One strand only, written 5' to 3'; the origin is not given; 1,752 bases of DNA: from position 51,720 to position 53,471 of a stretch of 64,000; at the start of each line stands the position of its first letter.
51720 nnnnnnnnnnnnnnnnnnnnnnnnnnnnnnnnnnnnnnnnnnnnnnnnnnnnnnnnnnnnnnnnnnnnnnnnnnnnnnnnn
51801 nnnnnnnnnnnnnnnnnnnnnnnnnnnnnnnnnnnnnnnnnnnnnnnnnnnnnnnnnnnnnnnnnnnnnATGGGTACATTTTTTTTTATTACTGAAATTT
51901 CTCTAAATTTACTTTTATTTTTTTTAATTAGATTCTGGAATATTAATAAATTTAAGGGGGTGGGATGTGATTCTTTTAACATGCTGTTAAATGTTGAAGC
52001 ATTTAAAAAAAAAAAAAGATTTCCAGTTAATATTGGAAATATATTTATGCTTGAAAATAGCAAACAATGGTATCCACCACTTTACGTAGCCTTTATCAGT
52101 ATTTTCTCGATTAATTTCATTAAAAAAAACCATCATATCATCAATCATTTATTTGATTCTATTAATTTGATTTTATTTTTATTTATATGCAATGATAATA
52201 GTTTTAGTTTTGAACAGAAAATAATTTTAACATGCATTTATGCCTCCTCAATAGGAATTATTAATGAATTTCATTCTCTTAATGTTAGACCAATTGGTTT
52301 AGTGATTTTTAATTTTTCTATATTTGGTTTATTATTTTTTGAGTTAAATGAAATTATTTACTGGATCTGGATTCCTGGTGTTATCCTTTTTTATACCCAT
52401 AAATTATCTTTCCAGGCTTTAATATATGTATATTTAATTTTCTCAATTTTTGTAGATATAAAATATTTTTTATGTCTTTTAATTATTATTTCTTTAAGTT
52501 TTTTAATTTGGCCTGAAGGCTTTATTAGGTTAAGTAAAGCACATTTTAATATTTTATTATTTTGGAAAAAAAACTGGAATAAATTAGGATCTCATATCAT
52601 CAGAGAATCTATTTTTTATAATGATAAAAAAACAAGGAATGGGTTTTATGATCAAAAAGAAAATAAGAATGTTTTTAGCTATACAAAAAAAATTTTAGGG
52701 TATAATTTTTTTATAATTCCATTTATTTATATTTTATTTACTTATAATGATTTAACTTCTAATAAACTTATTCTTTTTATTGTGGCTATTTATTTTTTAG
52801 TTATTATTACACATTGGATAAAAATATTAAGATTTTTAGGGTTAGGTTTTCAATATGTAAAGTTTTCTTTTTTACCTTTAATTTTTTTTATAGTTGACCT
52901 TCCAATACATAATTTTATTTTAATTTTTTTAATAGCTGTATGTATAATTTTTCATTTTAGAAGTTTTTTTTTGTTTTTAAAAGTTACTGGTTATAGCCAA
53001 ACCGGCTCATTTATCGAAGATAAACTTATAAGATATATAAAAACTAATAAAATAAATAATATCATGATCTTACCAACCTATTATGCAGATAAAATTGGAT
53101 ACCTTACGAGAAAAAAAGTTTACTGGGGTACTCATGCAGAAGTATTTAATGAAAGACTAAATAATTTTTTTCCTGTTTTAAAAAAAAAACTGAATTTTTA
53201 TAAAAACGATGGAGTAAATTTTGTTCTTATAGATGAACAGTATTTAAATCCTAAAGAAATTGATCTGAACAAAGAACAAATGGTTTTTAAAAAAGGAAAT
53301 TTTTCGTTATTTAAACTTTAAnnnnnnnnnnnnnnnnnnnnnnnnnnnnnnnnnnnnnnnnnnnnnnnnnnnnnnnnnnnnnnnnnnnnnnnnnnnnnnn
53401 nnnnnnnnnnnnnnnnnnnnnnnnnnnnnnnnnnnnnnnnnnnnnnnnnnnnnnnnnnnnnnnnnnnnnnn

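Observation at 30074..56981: Two collinear, diverged ~9 kb blocks inside the island with truncations at opposite ends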

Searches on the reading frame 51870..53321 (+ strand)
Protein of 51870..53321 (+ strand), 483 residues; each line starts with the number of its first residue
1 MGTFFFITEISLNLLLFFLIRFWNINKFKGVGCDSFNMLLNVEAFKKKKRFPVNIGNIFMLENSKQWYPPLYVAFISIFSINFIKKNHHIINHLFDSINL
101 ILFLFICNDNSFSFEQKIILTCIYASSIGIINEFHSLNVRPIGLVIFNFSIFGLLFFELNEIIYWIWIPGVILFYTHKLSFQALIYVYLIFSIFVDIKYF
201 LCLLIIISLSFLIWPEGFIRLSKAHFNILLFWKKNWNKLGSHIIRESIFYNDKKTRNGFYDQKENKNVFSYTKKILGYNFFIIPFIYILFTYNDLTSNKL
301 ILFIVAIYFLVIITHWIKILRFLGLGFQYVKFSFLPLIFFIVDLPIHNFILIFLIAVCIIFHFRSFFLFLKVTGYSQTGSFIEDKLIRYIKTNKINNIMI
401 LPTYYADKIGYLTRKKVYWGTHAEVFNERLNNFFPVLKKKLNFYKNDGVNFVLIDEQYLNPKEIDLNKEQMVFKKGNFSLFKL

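Call 6: search_protein_families(library=pfam, proteins=[window:51870-53321:+], max_evalue=0.01)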
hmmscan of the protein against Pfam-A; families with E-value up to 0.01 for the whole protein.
window:51870-53321:+ (483 aa): 0 families

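Call 23: find_encoding_contigs(protein=window:51870-53321:+, flank=10000, max_places=6)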
Protein window:51870-53321:+ (483 aa): no gene with exactly this product is on record in the collection.

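Call 64: predict_structure(alignment_id=A3)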
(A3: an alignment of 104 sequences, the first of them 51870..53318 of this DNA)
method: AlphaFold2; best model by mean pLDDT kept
length: 483 residues; sequences in the alignment: 104
mean_pLDDT: 93.7   pTM: 0.92
mean pLDDT of the five models: 93.7, 93.4, 93.2, 93.1, 92.9
residues with pLDDT >= 90: 420; 70-90: 48; 50-70: 15; < 50: 0
segments of 3 or more residues with pLDDT < 50: none
pLDDT, mean of each block of 10 residues (from residue 1): 90 98 89 93 98 97 95 97 95 97 95 97 97 95 97 81 82 97 97 95 96 98 96 94 96 82 76 95 97 83 97 95 96 96 92 97 96 75 94 97 96 97 91 97 97 97 98 97 97
secondary structure, 60 per line:
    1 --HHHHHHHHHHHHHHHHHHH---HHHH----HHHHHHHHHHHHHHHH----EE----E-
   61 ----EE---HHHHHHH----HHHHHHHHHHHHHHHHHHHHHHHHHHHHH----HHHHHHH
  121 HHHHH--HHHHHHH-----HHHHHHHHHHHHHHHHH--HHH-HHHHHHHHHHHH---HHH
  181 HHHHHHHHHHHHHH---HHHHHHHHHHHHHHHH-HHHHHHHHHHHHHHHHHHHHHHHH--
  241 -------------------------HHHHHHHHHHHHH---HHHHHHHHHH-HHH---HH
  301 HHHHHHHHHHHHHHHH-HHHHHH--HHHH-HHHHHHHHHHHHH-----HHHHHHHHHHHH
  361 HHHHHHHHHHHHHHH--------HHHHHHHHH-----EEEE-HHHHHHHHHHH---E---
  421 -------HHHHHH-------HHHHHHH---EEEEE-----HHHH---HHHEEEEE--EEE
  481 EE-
elements in order: H3-21 H25-28 H33-48 H70-76 H81-109 H114-125 H128-134 H140-156 H163-174 H178-194 H198-213 H215-238 H266-278 H282-291 H299-316 H318-323 H326-329 H331-343 H349-375 H384-392 E398-401 H403-413 H428-433 H441-447 E451-455 H461-464 E471-475 E478-482

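Call 67: fold_search(model_id=the predicted structure, library=pdb)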
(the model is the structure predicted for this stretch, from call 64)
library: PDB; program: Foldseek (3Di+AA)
matches with E <= 10: 94; with E <= 0.001: 1
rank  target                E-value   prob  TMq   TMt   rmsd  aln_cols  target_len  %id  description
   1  8age_A                9.6e-04  1.00  0.46  0.37  11.3       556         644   11  Structure of yeast oligosaccharylransferase complex with acceptor peptide bound (released 2022-12-07)
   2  7zlg_A                1.1e-03  1.00  0.53  0.42   9.9       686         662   12  Cryo-EM structure of C-mannosyltransferase CeDPY19, in complex with acceptor peptide and bound to CMT2-Fab and anti-Fa (released 2023-01-11)
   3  8pn9_A                1.3e-03  1.00  0.54  0.42   9.0       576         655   12  Structure of human oligosaccharyltransferase OST-A complex bound to NGI-1 (released 2024-05-08)
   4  6s7t_A                1.5e-03  1.00  0.52  0.38  14.9       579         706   11  Cryo-EM structure of human oligosaccharyltransferase complex OST-B (released 2019-12-18)
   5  8b6l_I                1.7e-03  1.00  0.55  0.41  12.6       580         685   11  Subtomogram average of the human Sec61-TRAP-OSTA-translocon (released 2022-12-07)
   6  7e9s_A                1.8e-03  1.00  0.56  0.34  13.6       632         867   11  Archaeal oligosaccharyltransferase AglB from Archaeoglobus fulgidus in complex with an inhibitory peptide and a dolich (released 2021-09-08)
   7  5ogl_A                2.8e-03  1.00  0.43  0.32   9.6       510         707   12  Structure of bacterial oligosaccharyltransferase PglB in complex with an acceptor peptide and an lipid-linked oligosac (released 2017-10-25)
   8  8agc_A                3.3e-03  1.00  0.50  0.37  14.8       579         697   12  Structure of yeast oligosaccharylransferase complex with lipid-linked oligosaccharide and non-acceptor peptide bound (released 2022-12-07)
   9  3wak                  3.6e-03  1.00  0.55  0.34  14.5       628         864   10  Crystal structure of the Archaeoglobus fulgidus oligosaccharyltransferase (O29867_ARCFU) in the apo form (released 2013-10-30)
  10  6s7o_A                3.6e-03  1.00  0.54  0.42  10.8       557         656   12  Cryo-EM structure of human oligosaccharyltransferase complex OST-A (released 2019-12-18)
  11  7oci_F                3.7e-03  1.00  0.49  0.39  12.5       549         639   11  Cryo-EM structure of yeast Ost6p containing oligosaccharyltransferase complex (released 2022-02-16)
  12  6gxc_A                4.4e-03  1.00  0.49  0.36   9.2       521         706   13  Bacterial oligosaccharyltransferase PglB in complex with an inhibitory peptide and a reactive lipid-linked oligosaccha (released 2018-11-14)
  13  6ftg_5                4.8e-03  1.00  0.54  0.43  15.1       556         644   13  Subtomogram average of OST-containing ribosome-translocon complexes from canine rough microsomal membranes (released 2018-03-21)
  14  3waj                  9.4e-03  1.00  0.56  0.37  13.7       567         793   12  Crystal structure of the Archaeoglobus fulgidus oligosaccharyltransferase (O29867_ARCFU) complex with Zn and sulfate (released 2013-10-30)
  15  9n9j_I                1.3e-02  1.00  0.54  0.39  10.9       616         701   11  Structure of a GRP94 folding intermediate engaged with a CCDC134- and FKBP11-bound secretory translocon (released 2025-11-19)
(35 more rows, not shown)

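Call 68: search_protein_families(library=ncbifam, proteins=[window:51870-53321:+], max_evalue=0.001)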
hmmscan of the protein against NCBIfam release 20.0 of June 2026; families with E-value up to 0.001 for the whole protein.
window:51870-53321:+ (483 aa): 0 families

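Call 83: search_solved_structures(query=A3, max_evalue=1)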
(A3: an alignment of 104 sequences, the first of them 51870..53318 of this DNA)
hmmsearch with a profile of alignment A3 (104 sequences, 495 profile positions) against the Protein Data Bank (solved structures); distinct sequences matched with E-value up to 1: 0.
